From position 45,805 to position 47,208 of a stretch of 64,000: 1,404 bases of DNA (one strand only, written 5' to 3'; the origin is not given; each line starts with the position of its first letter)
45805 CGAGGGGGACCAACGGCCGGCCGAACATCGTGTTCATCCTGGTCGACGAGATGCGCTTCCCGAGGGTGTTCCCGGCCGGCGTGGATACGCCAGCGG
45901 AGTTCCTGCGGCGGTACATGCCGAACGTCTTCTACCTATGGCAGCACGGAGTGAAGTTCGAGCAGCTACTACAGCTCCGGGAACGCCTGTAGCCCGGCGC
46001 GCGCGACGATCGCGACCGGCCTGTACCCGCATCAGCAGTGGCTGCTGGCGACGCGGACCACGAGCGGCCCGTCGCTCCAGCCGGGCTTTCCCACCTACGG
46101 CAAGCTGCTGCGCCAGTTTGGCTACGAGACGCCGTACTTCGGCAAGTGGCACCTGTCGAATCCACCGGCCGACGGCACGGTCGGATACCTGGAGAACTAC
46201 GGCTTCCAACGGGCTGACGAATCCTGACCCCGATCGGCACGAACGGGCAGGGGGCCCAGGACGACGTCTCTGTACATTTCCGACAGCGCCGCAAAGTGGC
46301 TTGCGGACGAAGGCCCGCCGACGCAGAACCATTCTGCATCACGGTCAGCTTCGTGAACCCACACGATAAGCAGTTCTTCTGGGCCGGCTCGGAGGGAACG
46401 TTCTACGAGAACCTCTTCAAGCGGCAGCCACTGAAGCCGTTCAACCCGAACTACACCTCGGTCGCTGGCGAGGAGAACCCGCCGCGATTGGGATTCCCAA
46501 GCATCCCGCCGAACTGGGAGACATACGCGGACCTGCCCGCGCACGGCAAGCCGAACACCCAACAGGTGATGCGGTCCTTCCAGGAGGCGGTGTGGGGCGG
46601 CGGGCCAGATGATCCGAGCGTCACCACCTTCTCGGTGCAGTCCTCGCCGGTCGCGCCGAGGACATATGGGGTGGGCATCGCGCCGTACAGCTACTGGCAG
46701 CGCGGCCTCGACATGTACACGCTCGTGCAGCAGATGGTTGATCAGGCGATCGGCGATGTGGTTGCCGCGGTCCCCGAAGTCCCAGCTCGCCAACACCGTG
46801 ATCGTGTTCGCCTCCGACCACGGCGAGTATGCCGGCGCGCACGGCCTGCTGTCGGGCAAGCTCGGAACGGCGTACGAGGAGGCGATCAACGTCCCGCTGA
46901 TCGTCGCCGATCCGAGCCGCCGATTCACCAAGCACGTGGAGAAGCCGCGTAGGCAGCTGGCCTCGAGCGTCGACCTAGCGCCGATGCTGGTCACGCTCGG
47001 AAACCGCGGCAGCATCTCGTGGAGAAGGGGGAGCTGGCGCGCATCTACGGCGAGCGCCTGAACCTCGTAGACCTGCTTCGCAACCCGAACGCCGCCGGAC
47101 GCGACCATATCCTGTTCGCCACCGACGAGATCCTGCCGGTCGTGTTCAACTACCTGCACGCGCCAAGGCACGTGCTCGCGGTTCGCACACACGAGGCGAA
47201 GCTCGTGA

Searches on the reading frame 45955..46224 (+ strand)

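Call 62: search_protein_families(library=pfam, max_evalue=0.001, proteins=[window:45955-46224:+])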
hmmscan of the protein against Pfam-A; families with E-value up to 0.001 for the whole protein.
window:45955-46224:+ (90 aa): 1 family
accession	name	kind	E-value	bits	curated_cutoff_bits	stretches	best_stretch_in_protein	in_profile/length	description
PF00884.28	Sulfatase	-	1.6e-11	44.5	25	1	3-86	40-118/301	Sulfatase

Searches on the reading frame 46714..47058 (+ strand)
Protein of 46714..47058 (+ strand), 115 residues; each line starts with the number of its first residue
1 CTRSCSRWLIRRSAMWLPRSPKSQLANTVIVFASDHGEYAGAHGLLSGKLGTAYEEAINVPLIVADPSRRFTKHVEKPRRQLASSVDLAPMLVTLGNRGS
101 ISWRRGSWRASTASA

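Call 62: search_protein_families(library=pfam, max_evalue=0.001, proteins=[window:46714-47058:+])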
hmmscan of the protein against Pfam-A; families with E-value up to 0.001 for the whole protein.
window:46714-47058:+ (115 aa): 1 family
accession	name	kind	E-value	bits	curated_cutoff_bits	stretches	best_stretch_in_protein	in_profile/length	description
PF00884.28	Sulfatase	-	7.4e-11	42.3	25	1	23-95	228-298/301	Sulfatase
